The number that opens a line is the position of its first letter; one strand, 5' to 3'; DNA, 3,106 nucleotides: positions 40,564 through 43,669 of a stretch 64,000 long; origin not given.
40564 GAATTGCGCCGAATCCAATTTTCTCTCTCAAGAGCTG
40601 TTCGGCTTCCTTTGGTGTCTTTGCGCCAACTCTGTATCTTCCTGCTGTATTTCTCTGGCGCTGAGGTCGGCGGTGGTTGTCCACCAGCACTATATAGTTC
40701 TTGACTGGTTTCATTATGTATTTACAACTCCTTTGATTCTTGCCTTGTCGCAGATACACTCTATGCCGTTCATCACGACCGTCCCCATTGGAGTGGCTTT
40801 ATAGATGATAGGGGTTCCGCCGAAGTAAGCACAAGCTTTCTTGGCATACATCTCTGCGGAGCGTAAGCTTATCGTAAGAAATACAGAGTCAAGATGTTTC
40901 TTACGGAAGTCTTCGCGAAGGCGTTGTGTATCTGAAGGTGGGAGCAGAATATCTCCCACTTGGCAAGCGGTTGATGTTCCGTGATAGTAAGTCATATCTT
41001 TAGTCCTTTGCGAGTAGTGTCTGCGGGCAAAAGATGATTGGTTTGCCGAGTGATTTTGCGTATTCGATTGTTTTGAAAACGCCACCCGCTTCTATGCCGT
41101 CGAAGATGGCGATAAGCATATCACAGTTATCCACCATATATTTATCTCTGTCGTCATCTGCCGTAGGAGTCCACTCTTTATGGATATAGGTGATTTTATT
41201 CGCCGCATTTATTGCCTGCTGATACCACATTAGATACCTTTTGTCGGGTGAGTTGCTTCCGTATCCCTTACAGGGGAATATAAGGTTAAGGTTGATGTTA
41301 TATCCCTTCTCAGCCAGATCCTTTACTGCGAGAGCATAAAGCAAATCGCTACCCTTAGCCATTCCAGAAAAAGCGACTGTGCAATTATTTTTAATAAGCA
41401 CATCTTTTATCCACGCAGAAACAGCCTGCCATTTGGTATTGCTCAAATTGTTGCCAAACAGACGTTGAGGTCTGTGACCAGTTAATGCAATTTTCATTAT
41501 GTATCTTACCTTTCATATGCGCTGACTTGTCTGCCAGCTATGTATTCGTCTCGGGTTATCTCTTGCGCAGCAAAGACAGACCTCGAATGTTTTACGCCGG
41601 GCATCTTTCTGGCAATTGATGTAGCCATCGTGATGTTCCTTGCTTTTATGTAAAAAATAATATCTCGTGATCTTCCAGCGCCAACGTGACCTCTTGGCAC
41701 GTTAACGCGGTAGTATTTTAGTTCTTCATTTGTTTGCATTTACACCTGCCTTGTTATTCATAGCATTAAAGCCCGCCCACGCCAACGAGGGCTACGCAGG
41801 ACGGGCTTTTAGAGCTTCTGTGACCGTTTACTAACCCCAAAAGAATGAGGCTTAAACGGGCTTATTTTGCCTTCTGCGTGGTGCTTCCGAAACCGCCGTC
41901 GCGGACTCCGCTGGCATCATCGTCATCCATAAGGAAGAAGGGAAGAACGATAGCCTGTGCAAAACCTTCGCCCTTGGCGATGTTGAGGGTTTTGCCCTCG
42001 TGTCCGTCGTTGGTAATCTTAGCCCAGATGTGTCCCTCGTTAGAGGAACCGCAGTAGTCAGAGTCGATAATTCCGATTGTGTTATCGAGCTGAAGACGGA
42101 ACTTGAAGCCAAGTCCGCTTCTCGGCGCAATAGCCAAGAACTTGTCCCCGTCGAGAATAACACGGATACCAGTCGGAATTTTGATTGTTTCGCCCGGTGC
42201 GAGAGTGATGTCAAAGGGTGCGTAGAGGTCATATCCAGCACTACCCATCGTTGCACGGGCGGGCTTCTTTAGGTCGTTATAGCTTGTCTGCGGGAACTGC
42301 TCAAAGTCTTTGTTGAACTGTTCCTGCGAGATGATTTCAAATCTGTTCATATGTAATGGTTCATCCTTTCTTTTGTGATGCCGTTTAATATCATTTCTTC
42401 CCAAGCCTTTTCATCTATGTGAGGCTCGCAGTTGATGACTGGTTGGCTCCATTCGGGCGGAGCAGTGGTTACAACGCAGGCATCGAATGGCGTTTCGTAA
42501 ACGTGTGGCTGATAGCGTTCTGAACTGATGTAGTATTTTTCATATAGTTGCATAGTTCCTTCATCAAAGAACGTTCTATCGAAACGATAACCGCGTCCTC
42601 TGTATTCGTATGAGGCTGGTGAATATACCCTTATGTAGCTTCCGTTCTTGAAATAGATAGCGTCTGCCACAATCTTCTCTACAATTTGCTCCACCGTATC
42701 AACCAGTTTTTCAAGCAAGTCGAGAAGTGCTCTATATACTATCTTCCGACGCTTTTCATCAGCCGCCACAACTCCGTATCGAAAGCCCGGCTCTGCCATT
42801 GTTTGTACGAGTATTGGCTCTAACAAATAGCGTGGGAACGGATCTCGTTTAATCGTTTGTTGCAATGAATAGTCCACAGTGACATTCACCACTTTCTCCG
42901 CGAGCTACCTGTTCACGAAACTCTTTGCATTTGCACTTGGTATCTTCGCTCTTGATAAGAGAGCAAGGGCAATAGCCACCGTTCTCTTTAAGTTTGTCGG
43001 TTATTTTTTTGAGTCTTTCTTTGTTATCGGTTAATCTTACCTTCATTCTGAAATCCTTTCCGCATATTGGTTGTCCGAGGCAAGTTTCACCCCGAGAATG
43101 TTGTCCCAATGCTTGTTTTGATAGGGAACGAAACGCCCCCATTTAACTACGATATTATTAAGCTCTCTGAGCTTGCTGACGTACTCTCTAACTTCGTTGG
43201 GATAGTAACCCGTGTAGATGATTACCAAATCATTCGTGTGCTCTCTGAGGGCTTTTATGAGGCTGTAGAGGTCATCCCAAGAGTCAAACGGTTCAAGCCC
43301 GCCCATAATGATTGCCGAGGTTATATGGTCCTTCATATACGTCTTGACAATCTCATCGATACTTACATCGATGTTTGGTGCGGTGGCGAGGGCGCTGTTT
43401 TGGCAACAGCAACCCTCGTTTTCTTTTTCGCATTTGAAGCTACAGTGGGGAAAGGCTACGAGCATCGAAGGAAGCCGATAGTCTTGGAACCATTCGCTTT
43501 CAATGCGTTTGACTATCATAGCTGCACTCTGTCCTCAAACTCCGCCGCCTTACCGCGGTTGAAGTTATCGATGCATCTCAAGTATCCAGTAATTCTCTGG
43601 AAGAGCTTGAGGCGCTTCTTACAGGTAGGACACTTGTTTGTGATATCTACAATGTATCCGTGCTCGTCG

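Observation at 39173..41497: Translationally coupled NAD/ADP-ribose-themed cluster: YpsA-type SLOG, Arr-like mini-ART, three unknowns, NADAR-like protein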

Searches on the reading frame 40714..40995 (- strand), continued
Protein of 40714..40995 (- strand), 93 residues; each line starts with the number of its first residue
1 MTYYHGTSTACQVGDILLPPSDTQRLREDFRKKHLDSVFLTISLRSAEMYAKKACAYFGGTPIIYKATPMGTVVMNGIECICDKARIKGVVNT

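Call 43: search_protein_families(library=padloc, max_evalue=0.01, proteins=[window:40714-40995:-])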
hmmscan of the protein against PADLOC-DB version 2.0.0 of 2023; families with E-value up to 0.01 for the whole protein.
window:40714-40995:- (93 aa): 0 families

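Call 58: fold_search(model_id=the predicted structure, library=viral)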
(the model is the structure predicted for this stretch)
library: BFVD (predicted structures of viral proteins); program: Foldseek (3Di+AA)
matches with E <= 10: 410; with E <= 0.001: 6
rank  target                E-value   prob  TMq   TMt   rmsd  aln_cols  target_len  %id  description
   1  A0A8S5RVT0            1.9e-11  1.00  0.92  0.91   1.5        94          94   49  Ms Rifampin ADP-ribosyl transferase [Siphoviridae sp. ctHip2]
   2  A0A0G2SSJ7            6.5e-10  1.00  0.87  0.84   1.6        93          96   34  Uncharacterized protein [Proteus phage vB_PmiM_Pm5461]
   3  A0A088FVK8            1.6e-08  1.00  0.87  0.55   1.6        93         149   34  Uncharacterized protein [Shigella phage Shf125875]
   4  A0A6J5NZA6            4.1e-05  1.00  0.84  0.12   2.8       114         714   22  PcfJ-like protein [uncultured Caudovirales phage]
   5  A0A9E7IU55            2.5e-04  1.00  0.63  0.56   4.0       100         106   16  (no name in the UniProt tables at hand)
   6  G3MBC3                6.4e-04  1.00  0.54  0.15   3.5        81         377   28  Gp53 [Bacillus phage G]
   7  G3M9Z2                1.2e-03  1.00  0.53  0.30   4.0        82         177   18  Gp251 [Bacillus phage G]
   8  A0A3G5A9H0            1.5e-03  1.00  0.62  0.28   4.8        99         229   12  DUF7666 domain-containing protein [Hyperionvirus sp.]
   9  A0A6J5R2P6            1.6e-03  1.00  0.74  0.65   3.0        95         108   19  Uncharacterized protein [uncultured Caudovirales phage]
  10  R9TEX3                1.7e-03  1.00  0.61  0.17   2.9        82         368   27  Uncharacterized protein [Vibrio phage nt-1]
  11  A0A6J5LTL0            2.5e-03  1.00  0.60  0.51   4.0        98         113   18  Uncharacterized protein [uncultured Caudovirales phage]
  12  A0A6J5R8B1            9.2e-03  1.00  0.62  0.44   4.0       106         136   15  Uncharacterized protein [uncultured Caudovirales phage]
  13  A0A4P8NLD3            9.8e-03  1.00  0.60  0.20   5.2       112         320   12  Pentapeptide [Rheinheimera phage vB_RspM_Barba28A]
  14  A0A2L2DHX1            1.9e-02  0.99  0.60  0.22   6.2       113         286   14  Ankyrin repeat protein [Acanthamoeba polyphaga mimivirus]
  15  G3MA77                2.2e-02  0.99  0.59  0.37   6.0       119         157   15  Gp336 [Bacillus phage G]
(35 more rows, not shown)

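Call 59: find_related_loci(query=A1, collection=genome_contigs, flank=8000)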
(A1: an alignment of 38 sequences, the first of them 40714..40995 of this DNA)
Query A1 (93 aa) in genome_contigs; peptide patterns used: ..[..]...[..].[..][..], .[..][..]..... (x = any residue, [..] = any of these).
67 stretches matched a pattern; 8 encode a relative of the query (tblastn E <= 1e-3); 8 distinct loci.
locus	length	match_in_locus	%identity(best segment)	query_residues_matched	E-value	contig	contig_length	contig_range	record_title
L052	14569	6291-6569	99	1-93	3e-62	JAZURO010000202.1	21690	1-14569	MAG: Eubacteriales bacterium isolate T1900044851_TS20190317.MAGScoT_cleanbin_000019 SGB_3023_k141_4048379, whole genome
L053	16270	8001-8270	49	3-91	1e-22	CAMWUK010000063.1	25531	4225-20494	MAG TPA_asm: uncultured Clostridiaceae bacterium isolate SRR14411333_bin.4_metawrap_v1.3_MAG genome assembly, contig: NO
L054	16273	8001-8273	48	1-91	3e-21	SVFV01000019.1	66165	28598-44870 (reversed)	MAG: Butyrivibrio sp. isolate SIG341 NODE_500_length_66165_cov_92.698992, whole genome shotgun sequence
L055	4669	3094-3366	48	1-91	3e-21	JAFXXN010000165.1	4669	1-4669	MAG: Lachnospiraceae bacterium isolate RGIG6836 Sheep_Rumen-4__c1253825, whole genome shotgun sequence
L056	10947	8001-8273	48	1-91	3e-21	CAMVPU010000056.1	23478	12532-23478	MAG TPA_asm: uncultured Butyrivibrio sp. isolate SRR8387718_bin.50_metaWRAP_v1.3_MAG genome assembly, contig: ERZ1420954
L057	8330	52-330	55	1-90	8e-21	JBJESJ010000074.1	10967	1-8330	MAG: Oscillospiraceae bacterium isolate PUUB48_bin.034 NODE_2870_length_10967_cov_5.883248, whole genome shotgun sequenc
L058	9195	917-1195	52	1-90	5e-18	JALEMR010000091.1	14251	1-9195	MAG: Oscillospiraceae bacterium isolate SUG144 k141_10092130, whole genome shotgun sequence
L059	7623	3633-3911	52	1-90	1e-17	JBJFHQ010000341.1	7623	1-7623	MAG: Oscillospiraceae bacterium isolate PUUB57_bin.035 NODE_5925_length_7623_cov_5.391253, whole genome shotgun sequence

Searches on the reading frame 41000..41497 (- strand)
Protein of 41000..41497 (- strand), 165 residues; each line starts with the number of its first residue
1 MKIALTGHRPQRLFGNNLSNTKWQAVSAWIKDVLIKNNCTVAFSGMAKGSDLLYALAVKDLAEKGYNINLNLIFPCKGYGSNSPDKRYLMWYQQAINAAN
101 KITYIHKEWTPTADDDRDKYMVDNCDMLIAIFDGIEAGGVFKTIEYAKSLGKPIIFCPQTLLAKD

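Call 3: search_protein_families(library=pfam, max_evalue=1, proteins=[window:41000-41497:-])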
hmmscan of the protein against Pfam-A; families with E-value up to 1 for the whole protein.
window:41000-41497:- (165 aa): 2 families
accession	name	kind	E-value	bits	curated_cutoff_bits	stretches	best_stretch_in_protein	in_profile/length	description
PF06908.16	YpsA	-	1e-09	39.1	27.7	1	3-138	1-140/168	YspA SLOG family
PF12694.12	cpYpsA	-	0.2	11.8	26.2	1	104-157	43-96/145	Circularly permutated YpsA SLOG family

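Call 4: search_protein_families(library=phrogs, max_evalue=0.01, proteins=[window:41000-41497:-])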
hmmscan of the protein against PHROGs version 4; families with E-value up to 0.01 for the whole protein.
window:41000-41497:- (165 aa): 1 family
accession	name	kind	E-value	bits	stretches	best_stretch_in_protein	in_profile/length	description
phrog_289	-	other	5.2e-06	26.6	1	2-155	24-136/500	GTP-binding domain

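Call 6: search_protein_families(library=ncbifam, max_evalue=0.1, proteins=[window:41000-41497:-])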
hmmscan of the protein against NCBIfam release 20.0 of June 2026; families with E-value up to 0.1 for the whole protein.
window:41000-41497:- (165 aa): 1 family
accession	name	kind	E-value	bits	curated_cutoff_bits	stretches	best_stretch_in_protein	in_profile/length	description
NF010181.0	PRK13660.1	equivalog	0.014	15.4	165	1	47-135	51-140/182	hypothetical protein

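Call 11: search_solved_structures(query=window:41000-41497:-, max_evalue=10, show_alignments=2)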
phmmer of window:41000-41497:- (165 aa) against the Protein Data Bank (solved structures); distinct sequences matched with E-value up to 10: 39.
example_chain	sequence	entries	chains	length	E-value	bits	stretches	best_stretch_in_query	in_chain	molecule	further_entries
10or_H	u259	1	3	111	0.036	16.9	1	74-119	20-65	316L Light Chain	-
7we9_J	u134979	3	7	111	0.1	15.5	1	72-121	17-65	The light chain of Fab XGv289 | light chain of XGv289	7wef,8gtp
4osu_L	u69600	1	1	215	0.17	14.7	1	74-122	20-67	SM5-1 Fab Light Chain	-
7kdd_E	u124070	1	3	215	0.17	14.7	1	74-122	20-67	SM5-1 Fab antibody light chain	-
4ot1_L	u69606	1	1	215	0.17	14.7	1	74-122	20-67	SM5-1 Fab Light Chain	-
8vur_L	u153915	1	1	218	0.19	14.5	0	80-125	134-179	003-102 Light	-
9jii_L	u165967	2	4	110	0.21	14.5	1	73-121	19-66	C158 Fab light chain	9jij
3lmj_L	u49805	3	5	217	0.27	14.1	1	74-131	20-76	Light chain of anti HIV Fab from human 21c antibody | 21c Fab VL domain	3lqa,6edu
9q69_F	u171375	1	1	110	0.28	14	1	75-117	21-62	RP.035 Light Chain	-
9yie_K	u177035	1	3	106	0.28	14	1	74-131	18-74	NN39-25 Fab light chain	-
4od3_L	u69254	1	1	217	0.32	13.8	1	71-138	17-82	CAP256-VRC26.07 light chain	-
7nsl_D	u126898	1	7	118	0.44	13.4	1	71-117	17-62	Amyloid lambda1 light chain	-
9o7g_D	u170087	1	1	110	0.51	13.2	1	73-118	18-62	H1 Fab heavy chain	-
9osr_N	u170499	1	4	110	0.56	13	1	71-116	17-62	Variable domain of the light chain of Fab HB420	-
8vym_H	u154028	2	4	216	0.67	12.8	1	73-119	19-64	7H3 Fab Light Chain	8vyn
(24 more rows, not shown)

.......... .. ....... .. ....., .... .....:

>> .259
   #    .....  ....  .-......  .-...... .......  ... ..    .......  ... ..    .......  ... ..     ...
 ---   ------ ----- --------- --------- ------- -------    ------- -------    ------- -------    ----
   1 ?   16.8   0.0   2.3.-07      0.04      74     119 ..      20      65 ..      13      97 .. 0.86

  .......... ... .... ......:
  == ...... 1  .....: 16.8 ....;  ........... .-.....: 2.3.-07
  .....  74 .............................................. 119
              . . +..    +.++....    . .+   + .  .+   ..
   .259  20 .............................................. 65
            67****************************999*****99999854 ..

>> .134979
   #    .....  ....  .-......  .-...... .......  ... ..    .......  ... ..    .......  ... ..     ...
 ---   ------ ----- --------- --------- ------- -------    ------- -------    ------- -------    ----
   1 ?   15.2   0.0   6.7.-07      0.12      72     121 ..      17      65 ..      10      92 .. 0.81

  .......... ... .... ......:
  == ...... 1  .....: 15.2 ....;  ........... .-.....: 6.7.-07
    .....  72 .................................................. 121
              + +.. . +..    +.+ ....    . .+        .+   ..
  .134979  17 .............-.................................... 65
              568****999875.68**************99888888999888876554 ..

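Call 38: find_related_loci(query=window:41000-41497:-, collection=viral_contigs, flank=8000)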
Query window:41000-41497:- (165 aa) in viral_contigs; peptide patterns used: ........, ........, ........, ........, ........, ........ (x = any residue, [..] = any of these).
5 stretches matched a pattern, but none encodes a relative of the query by tblastn (E <= 1e-3).

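Call 43: search_protein_families(library=padloc, max_evalue=0.01, proteins=[window:41000-41497:-])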
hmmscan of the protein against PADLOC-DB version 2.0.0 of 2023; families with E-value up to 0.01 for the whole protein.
window:41000-41497:- (165 aa): 0 families

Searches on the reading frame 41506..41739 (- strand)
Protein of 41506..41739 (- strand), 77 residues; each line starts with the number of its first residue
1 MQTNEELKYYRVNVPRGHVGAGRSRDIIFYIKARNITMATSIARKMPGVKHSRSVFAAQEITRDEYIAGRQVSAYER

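Call 3: search_protein_families(library=pfam, max_evalue=1, proteins=[window:41506-41739:-])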
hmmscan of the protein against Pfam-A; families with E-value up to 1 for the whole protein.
window:41506-41739:- (77 aa): 0 families

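Call 4: search_protein_families(library=phrogs, max_evalue=0.01, proteins=[window:41506-41739:-])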
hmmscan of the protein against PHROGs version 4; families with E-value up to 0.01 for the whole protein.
window:41506-41739:- (77 aa): 0 families

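Call 6: search_protein_families(library=ncbifam, max_evalue=0.1, proteins=[window:41506-41739:-])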
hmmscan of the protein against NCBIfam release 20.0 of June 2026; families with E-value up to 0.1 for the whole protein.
window:41506-41739:- (77 aa): 0 families

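Call 43: search_protein_families(library=padloc, max_evalue=0.01, proteins=[window:41506-41739:-])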
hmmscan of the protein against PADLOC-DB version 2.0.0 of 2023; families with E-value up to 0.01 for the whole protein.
window:41506-41739:- (77 aa): 0 families

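Call 76: find_encoding_contigs(protein=window:41506-41739:-, flank=5000, max_places=10)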
Protein window:41506-41739:- (77 aa): 23 contigs read that carry it; 10 places shown.
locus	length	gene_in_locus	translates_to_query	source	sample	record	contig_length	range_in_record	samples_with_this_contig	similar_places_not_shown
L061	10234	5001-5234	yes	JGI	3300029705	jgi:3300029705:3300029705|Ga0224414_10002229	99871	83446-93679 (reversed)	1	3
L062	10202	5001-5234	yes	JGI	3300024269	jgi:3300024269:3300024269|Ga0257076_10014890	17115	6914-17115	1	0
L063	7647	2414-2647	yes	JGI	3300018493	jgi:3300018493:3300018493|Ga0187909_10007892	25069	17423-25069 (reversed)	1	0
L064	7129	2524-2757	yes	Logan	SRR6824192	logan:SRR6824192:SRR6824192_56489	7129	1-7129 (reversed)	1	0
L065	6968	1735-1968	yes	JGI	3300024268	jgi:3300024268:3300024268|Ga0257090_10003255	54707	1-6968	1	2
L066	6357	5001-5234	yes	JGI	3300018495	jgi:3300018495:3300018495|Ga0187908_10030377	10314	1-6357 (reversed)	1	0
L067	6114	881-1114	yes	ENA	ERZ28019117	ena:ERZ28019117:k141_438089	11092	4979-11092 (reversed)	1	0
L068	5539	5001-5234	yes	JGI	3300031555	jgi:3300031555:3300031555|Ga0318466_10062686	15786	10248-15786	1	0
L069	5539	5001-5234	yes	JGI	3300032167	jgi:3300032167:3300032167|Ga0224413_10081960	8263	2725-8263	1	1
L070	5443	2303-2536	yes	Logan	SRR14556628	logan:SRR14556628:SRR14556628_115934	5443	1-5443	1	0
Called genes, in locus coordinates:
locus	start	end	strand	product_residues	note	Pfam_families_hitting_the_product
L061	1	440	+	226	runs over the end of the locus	-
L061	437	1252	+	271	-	PF21448:DNMK (faint), PF24963:DUF7768 (faint)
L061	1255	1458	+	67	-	-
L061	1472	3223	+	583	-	PF13597:NRDD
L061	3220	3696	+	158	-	PF13353:Fer4_12 (weak)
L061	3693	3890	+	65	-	PF02943:FeThRed_B (weak)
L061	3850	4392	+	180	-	-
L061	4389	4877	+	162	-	PF00692:dUTPase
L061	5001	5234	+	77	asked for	-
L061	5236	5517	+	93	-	-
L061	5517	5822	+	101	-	-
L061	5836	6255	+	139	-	-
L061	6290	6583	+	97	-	-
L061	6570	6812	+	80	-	-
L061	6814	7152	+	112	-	-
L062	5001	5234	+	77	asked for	-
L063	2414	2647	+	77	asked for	-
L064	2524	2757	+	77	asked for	-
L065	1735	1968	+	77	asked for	-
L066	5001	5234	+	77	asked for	-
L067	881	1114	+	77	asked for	-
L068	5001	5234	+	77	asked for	-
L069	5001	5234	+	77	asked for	-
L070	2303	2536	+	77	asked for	-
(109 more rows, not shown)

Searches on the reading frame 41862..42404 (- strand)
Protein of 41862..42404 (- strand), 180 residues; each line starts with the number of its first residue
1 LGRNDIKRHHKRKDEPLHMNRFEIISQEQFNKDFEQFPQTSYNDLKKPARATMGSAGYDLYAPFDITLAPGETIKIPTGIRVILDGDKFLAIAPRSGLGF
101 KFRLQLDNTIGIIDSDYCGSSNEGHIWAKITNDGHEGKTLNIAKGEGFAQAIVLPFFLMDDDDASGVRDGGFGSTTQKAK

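Call 3: search_protein_families(library=pfam, max_evalue=1, proteins=[window:41862-42404:-])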
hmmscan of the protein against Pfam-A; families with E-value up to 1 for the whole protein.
window:41862-42404:- (180 aa): 1 family
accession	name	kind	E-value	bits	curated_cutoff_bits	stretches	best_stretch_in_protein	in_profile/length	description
PF00692.24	dUTPase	-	7.5e-15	55.3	22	1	46-175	4-128/129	dUTPase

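Call 4: search_protein_families(library=phrogs, max_evalue=0.01, proteins=[window:41862-42404:-])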
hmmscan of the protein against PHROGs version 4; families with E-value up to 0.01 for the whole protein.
window:41862-42404:- (180 aa): 2 families
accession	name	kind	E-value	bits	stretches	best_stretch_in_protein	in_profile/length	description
phrog_135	-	DNA, RNA and nucleotide metabolism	3.6e-39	136.6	1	43-177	154-291/463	dUTPase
phrog_36630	-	unknown function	4.6e-05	24.4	1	46-89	18-63/72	-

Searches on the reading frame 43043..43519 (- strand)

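Call 50: search_protein_families(library=pfam, max_evalue=0.00001, proteins=[window:43043-43519:-])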
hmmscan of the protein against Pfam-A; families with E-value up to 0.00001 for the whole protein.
window:43043-43519:- (158 aa): 1 family
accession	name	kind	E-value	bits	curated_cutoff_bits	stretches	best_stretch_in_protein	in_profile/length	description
PF13353.11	Fer4_12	-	5.4e-07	30.4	22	1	25-133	14-120/137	4Fe-4S single cluster domain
